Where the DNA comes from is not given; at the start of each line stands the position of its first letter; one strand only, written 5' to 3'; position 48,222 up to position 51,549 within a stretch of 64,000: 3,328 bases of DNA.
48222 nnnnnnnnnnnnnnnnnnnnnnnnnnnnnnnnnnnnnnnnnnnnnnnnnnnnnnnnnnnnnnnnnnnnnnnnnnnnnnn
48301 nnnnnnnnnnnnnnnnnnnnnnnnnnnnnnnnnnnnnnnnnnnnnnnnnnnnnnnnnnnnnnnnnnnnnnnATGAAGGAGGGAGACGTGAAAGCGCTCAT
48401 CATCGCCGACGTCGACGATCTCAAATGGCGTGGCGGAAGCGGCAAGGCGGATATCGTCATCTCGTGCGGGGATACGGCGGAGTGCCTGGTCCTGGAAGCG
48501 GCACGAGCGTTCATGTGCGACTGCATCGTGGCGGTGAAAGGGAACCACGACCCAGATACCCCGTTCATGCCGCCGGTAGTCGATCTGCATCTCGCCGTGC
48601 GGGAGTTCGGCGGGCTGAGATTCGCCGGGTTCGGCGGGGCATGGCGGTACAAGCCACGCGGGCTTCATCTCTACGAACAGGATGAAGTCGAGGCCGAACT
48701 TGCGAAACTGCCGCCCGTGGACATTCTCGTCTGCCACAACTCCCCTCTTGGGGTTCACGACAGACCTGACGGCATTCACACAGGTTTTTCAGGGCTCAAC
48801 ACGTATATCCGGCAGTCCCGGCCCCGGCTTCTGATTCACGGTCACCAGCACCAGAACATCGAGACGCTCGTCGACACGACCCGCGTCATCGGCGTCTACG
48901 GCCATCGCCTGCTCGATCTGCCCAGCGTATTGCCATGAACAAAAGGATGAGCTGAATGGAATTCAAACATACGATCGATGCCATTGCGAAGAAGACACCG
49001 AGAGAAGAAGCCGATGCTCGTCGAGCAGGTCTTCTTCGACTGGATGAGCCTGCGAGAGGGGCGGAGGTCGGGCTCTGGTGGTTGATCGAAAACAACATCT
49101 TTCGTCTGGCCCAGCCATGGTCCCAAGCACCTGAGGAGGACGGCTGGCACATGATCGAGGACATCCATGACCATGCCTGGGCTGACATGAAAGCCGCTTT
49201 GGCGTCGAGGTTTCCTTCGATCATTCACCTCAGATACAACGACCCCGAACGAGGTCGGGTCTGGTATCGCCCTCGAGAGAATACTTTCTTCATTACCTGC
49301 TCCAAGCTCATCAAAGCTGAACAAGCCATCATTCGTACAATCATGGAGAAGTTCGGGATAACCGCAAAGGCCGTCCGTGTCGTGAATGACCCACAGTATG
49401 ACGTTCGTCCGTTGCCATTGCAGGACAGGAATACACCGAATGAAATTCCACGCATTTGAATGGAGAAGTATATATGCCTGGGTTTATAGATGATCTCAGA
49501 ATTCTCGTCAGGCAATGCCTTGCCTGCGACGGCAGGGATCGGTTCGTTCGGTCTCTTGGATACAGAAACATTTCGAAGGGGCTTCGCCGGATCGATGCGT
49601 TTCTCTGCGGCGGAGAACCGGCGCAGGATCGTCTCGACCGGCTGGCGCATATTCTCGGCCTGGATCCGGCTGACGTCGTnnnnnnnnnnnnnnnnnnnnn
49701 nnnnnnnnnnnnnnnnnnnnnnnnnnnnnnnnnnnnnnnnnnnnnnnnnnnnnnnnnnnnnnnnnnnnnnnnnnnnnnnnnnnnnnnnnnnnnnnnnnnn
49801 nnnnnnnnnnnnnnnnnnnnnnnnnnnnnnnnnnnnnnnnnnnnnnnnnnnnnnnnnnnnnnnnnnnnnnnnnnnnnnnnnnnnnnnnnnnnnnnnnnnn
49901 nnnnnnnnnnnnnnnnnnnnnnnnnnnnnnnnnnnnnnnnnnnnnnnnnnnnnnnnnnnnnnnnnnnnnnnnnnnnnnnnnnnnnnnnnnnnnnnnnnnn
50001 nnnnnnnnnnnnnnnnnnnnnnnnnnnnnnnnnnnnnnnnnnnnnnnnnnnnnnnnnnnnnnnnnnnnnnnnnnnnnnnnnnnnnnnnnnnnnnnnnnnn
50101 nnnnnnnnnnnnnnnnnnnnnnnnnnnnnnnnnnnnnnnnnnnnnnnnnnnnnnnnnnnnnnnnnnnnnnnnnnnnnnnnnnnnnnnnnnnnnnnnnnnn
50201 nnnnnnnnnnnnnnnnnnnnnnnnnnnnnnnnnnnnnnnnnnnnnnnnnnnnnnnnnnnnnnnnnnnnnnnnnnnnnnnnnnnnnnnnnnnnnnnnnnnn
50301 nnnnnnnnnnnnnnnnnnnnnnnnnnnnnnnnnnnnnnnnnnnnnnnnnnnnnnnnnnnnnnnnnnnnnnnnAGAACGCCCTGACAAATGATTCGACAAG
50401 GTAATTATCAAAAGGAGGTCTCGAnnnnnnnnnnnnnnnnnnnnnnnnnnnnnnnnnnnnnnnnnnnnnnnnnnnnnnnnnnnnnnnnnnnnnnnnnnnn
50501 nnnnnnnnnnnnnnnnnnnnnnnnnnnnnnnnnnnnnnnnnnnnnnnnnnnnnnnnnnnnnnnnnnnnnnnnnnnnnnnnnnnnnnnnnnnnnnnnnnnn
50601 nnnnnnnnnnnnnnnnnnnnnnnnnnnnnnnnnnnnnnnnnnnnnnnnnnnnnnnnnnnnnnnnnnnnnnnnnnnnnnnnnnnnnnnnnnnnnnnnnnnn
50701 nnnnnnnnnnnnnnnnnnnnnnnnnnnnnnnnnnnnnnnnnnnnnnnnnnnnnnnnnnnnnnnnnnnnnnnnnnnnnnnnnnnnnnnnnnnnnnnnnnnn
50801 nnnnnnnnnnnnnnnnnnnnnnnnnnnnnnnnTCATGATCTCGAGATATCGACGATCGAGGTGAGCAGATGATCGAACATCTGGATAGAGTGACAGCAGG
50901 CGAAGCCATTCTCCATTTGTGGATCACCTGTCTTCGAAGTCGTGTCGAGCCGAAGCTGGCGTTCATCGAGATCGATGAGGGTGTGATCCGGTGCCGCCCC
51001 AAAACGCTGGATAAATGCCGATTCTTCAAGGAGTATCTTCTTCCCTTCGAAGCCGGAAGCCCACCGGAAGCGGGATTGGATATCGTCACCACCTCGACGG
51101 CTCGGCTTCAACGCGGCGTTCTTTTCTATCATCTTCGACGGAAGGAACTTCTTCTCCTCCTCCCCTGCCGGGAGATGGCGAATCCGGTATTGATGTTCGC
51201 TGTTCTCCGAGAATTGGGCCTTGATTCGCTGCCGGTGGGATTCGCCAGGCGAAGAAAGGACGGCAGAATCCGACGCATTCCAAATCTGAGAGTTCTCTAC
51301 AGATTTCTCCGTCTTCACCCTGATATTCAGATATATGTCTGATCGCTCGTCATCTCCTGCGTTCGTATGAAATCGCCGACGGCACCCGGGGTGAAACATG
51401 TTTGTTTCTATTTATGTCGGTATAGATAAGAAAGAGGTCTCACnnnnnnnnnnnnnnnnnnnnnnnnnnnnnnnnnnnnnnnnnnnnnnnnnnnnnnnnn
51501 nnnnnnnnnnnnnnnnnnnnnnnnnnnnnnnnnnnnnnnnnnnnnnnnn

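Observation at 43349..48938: Operon of two paralogous tandem-AAA+ ATPases plus a calcineurin-like phosphoesterase, preceded by a small HTH gene: candidate undescribed defence or effector system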

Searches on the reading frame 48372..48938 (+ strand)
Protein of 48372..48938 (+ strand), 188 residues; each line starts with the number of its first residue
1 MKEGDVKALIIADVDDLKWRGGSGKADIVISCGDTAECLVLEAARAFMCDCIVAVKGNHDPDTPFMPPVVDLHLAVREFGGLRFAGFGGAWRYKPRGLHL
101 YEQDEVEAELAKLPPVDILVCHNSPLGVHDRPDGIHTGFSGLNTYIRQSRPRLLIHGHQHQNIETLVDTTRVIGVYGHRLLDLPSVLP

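Call 4: search_protein_families(library=pfam, proteins=[window:48372-48938:+], max_evalue=0.01)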
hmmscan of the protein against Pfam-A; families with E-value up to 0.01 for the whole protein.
window:48372-48938:+ (188 aa): 3 families
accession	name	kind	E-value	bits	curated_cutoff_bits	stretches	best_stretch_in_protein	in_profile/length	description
PF12850.12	Metallophos_2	-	3.3e-07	30.9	27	1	26-168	27-125/154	Calcineurin-like phosphoesterase superfamily domain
PF00149.33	Metallophos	-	1.3e-06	29.4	21.5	1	24-161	29-190/191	Calcineurin-like phosphoesterase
PF14582.11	Metallophos_3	-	0.0018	18.1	28.2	1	82-172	134-233/259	Metallophosphoesterase, calcineurin superfamily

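Call 5: search_protein_families(library=padloc, proteins=[window:48372-48938:+], max_evalue=0.01)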
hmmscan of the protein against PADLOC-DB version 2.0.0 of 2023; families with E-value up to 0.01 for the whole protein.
window:48372-48938:+ (188 aa): 1 family
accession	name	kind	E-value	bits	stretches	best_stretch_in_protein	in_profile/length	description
PDLC04908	PDC-S10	-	7.1e-14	49.6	1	5-163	9-185/223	-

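Call 6: search_protein_families(library=ncbifam, proteins=[window:48372-48938:+], max_evalue=0.01)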
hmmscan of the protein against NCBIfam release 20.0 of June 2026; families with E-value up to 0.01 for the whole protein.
window:48372-48938:+ (188 aa): 1 family
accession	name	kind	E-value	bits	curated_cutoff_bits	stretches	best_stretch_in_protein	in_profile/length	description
TIGR00040.1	yfcE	subfamily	8.3e-05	22.7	56.25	1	25-162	28-118/158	YfcE family phosphodiesterase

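Call 30: search_solved_structures(query=window:48372-48938:+, max_evalue=1, show_alignments=2)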
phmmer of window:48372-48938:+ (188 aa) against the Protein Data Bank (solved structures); distinct sequences matched with E-value up to 1: 4.
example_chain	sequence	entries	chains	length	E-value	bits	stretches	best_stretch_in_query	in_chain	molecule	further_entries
3rl4_A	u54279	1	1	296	0.0036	20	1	95-169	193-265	Metallophosphoesterase MPPED2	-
3rl3_A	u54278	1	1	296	0.089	15.4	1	95-169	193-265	Metallophosphoesterase MPPED2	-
3rl5_A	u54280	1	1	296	0.11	15.2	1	95-169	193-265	Metallophosphoesterase MPPED2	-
2yvt_A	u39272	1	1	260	0.13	14.8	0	119-171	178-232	Hypothetical protein aq_1956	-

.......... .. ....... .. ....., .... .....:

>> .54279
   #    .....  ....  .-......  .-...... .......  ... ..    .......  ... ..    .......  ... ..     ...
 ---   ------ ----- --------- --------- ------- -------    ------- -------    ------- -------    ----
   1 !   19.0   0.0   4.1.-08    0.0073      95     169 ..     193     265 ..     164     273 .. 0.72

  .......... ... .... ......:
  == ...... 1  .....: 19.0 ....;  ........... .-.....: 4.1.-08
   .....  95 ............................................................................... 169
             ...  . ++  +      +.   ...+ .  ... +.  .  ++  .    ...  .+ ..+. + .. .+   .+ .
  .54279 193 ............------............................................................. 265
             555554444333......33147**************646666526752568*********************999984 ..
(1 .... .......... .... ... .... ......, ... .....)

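Call 31: find_homologous_proteins(query=window:48372-48938:+, max_evalue=0.001)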
Query window:48372-48938:+ (188 aa): 700 proteins with E <= 0.001 among 999 candidates; the best 120 are listed.
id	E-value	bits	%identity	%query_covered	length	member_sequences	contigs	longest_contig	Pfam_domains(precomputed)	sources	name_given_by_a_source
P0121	1.6e-122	424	100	97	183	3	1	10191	PF12850.13,PF00149.34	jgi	-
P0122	1.1e-77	278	66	94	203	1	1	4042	PF12850.13,PF00149.34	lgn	-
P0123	5.5e-72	259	57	97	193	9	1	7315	PF12850.13,PF00149.34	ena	-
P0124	5.6e-72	259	61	95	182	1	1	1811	PF12850.13,PF00149.34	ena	-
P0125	7.3e-72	259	61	94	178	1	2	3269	PF12850.13,PF00149.34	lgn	-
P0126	1.9e-71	258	61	95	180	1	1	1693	PF12850.13,PF00149.34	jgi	jgi:Icc-related predicted phosphoesterase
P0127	3.0e-71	257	61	95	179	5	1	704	PF12850.13,PF00149.34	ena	-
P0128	3.4e-71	257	61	95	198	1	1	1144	PF12850.13,PF00149.34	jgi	jgi:Icc-related predicted phosphoesterase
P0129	5.0e-71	256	58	95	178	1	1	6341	PF12850.13,PF00149.34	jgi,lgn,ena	-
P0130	1.0e-70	255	58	95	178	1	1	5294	PF12850.13,PF00149.34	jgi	jgi:Icc-related predicted phosphoesterase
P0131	1.1e-70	255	59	95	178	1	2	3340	PF12850.13,PF00149.34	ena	-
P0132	1.3e-70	255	61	95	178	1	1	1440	PF12850.13,PF00149.34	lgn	-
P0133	5.8e-70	253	59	95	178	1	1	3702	PF12850.13,PF00149.34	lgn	-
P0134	1.1e-69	252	59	88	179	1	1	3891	PF12850.13,PF00149.34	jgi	jgi:Icc-related predicted phosphoesterase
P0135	1.4e-69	252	60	95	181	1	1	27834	PF12850.13,PF00149.34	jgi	jgi:Icc-related predicted phosphoesterase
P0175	3.7e-67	244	58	95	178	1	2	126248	PF12850.13,PF00149.34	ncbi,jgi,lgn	jgi:predicted phosphodiesterase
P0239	5.1e-65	237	56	95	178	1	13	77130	PF12850.13,PF00149.34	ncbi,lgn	-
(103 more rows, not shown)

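Call 32: find_encoding_contigs(protein=P0175, flank=5000, max_places=2)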
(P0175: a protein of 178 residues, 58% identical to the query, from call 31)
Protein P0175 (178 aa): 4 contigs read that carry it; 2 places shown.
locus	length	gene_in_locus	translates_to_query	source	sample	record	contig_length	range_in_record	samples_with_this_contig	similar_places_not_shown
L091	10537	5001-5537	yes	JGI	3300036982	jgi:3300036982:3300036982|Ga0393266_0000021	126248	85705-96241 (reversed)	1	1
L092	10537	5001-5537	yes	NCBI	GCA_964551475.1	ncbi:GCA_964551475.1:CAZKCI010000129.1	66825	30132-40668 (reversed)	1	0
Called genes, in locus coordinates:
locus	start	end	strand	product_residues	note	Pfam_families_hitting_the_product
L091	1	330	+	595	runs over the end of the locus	-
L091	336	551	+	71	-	-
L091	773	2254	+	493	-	PF07661:MORN_2 (faint)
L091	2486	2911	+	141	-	-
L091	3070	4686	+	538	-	-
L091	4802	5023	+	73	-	-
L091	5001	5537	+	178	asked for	PF00149:Metallophos, PF12850:Metallophos_2 (weak)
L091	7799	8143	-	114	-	-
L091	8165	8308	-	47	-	-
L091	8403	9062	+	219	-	-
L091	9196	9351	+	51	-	-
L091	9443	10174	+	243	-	PF23862:CdsD_C (faint)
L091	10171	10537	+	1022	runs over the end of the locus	PF13156:Mrr_cat_2, PF04851:ResIII, PF00270:DEAD, PF00271:Helicase_C, PF26016:ExoI_C (faint)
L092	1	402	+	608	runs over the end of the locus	-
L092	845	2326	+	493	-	PF07661:MORN_2 (faint)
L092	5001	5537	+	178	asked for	PF00149:Metallophos, PF12850:Metallophos_2 (weak)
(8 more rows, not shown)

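Call 33: find_encoding_contigs(protein=P0239, flank=5000, max_places=3)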
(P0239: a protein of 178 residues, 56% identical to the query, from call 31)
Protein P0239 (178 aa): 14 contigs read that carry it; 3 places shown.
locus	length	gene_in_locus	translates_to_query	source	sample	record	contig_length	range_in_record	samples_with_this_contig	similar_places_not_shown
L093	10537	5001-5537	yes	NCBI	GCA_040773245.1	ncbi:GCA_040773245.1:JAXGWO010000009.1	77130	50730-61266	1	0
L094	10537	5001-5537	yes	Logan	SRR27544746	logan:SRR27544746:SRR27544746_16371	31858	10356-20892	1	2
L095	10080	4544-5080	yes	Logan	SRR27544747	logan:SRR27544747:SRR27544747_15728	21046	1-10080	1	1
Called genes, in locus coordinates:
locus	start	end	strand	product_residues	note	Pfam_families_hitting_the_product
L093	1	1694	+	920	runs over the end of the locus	PF12705:PDDEXK_1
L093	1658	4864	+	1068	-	PF00580:UvrD-helicase, PF13245:AAA_19, PF13604:AAA_30 (faint), PF13361:UvrD_C (weak), PF13538:UvrD_C_2 (faint), PF12705:PDDEXK_1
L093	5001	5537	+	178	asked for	PF00149:Metallophos, PF12850:Metallophos_2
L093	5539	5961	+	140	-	-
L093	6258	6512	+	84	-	PF14384:BrnA_antitoxin, PF01402:RHH_1 (faint)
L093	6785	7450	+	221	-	-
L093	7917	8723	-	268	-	-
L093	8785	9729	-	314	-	PF02229:PC4 (faint)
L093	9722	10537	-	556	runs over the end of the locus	-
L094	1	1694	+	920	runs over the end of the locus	PF12705:PDDEXK_1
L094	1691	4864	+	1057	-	PF00580:UvrD-helicase, PF13245:AAA_19, PF13604:AAA_30 (faint), PF13361:UvrD_C (weak), PF13538:UvrD_C_2 (faint), PF12705:PDDEXK_1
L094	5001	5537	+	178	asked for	PF00149:Metallophos, PF12850:Metallophos_2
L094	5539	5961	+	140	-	-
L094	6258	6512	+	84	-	PF14384:BrnA_antitoxin, PF01402:RHH_1 (faint)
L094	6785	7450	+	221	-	-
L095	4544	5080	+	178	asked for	PF00149:Metallophos, PF12850:Metallophos_2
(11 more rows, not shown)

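Call 110: search_protein_families(library=phrogs, proteins=[window:48387-48938:+], max_evalue=0.001)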
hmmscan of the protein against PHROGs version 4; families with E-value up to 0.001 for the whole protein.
window:48387-48938:+ (183 aa): 2 families
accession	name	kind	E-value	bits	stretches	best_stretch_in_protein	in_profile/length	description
phrog_1649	-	other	1.9e-07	31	1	97-168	186-265/308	metallo-phosphoesterase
phrog_547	-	other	0.00077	19.6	0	125-166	154-176/245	phosphoesterase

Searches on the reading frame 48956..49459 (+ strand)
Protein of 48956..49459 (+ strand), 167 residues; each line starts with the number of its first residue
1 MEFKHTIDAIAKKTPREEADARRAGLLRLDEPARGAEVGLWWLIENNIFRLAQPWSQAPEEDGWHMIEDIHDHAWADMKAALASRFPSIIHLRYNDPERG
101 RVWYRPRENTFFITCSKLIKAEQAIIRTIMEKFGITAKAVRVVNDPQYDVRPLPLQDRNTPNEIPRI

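Call 4: search_protein_families(library=pfam, proteins=[window:48956-49459:+], max_evalue=0.01)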
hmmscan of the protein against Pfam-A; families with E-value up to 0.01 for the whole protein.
window:48956-49459:+ (167 aa): 0 families

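Call 5: search_protein_families(library=padloc, proteins=[window:48956-49459:+], max_evalue=0.01)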
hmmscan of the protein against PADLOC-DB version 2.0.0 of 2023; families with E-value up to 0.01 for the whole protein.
window:48956-49459:+ (167 aa): 0 families

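Call 6: search_protein_families(library=ncbifam, proteins=[window:48956-49459:+], max_evalue=0.01)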
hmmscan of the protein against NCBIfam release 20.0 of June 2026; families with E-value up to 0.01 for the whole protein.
window:48956-49459:+ (167 aa): 0 families

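Call 64: search_protein_families(library=padloc, proteins=[window:48956-49459:+], max_evalue=0.01)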
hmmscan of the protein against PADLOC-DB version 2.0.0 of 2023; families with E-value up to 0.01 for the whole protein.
window:48956-49459:+ (167 aa): 0 families

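Call 81: find_homologous_proteins(query=window:48956-49459:+, max_evalue=0.001)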
Query window:48956-49459:+ (167 aa): 2 proteins with E <= 0.001 among 143 candidates.
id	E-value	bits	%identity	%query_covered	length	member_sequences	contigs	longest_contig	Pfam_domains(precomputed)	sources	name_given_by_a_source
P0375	4.2e-110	383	100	100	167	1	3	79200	-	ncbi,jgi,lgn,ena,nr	ncbi:MAG TPA: hypothetical protein PLP29_06985 [Candidatus Ozemobacteraceae bacterium]|nr:hypothetic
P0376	1.3e-47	179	51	99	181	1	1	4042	-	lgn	-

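Call 82: find_encoding_contigs(protein=P0376, flank=5000, max_places=2)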
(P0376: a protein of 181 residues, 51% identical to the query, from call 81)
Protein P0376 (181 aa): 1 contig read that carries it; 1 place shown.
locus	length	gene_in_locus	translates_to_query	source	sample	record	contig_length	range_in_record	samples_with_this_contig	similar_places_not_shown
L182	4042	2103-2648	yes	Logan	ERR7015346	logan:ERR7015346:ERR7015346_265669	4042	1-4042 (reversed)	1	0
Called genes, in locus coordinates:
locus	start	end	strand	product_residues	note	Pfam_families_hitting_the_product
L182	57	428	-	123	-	-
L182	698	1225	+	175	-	PF20274:cREC_REC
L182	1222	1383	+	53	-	-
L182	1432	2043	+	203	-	PF00149:Metallophos (weak), PF12850:Metallophos_2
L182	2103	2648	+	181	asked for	-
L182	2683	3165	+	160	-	-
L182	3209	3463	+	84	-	-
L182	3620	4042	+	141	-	?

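Call 96: predict_structure(alignment_id=A5)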
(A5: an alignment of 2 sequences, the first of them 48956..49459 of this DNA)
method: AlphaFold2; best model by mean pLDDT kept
length: 167 residues; sequences in the alignment: 2
mean_pLDDT: 41.6   pTM: 0.34
mean pLDDT of the five models: 41.6, 40.5, 39.4, 37.9, 37.9
residues with pLDDT >= 90: 0; 70-90: 0; 50-70: 40; < 50: 127
segments of 3 or more residues with pLDDT < 50: 1-79, 85-98, 116-121, 144-167
pLDDT, mean of each block of 10 residues (from residue 1): 35 35 36 33 47 37 26 43 46 44 53 49 56 55 46 32 30
secondary structure, 60 per line:
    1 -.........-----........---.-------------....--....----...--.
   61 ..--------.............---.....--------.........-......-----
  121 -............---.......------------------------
elements in order: H2-10 H16-23 E41-44 E47-50 H71-83 H87-91 E100-105 E110-115 H122-133 E140-143

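Call 102: search_protein_families(library=pfam, proteins=[L182:2683-3165:+, L182:3209-3463:+, L182:3620-4042:+], max_evalue=0.01)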
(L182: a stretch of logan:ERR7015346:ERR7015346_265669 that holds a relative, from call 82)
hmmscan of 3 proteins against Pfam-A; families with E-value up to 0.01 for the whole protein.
L182:2683-3165:+ (160 aa): 0 families

L182:3209-3463:+ (84 aa): 0 families

L182:3620-4042:+ (141 aa): 5 families
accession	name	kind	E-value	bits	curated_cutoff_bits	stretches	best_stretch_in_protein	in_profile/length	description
PF03796.21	DnaB_C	-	6.9e-23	81.8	27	1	31-141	7-117/255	DnaB-like helicase C terminal domain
PF13481.12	AAA_25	-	1.6e-08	34.9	27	1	37-98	26-98/195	AAA domain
PF06745.19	ATPase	-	2.7e-05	24.1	26.6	1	36-94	12-70/231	KaiC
PF20720.3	nSTAND3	-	0.00012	22.3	27.2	1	39-73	13-47/155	Novel STAND NTPase 3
PF13173.12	AAA_14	-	0.0035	17.8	27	1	45-89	4-46/129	AAA domain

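Call 110: search_protein_families(library=phrogs, proteins=[window:48956-49459:+], max_evalue=0.001)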
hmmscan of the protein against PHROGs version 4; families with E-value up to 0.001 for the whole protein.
window:48956-49459:+ (167 aa): 0 families

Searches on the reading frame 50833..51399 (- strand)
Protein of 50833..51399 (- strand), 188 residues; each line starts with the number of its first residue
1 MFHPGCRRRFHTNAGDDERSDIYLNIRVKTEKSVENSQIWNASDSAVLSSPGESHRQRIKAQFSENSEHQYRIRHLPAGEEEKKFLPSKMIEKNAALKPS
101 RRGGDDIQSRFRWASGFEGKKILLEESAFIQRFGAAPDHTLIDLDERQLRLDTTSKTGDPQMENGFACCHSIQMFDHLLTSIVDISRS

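Call 26: search_protein_families(library=pfam, proteins=[window:50833-51399:-], max_evalue=0.05)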
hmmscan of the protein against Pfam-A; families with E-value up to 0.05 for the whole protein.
window:50833-51399:- (188 aa): 0 families

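Call 64: search_protein_families(library=padloc, proteins=[window:50833-51399:-], max_evalue=0.01)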
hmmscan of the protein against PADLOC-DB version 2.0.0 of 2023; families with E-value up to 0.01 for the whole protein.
window:50833-51399:- (188 aa): 0 families

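Call 110: search_protein_families(library=phrogs, proteins=[window:50833-51399:-], max_evalue=0.001)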
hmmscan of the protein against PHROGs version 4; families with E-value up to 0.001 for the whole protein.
window:50833-51399:- (188 aa): 0 families
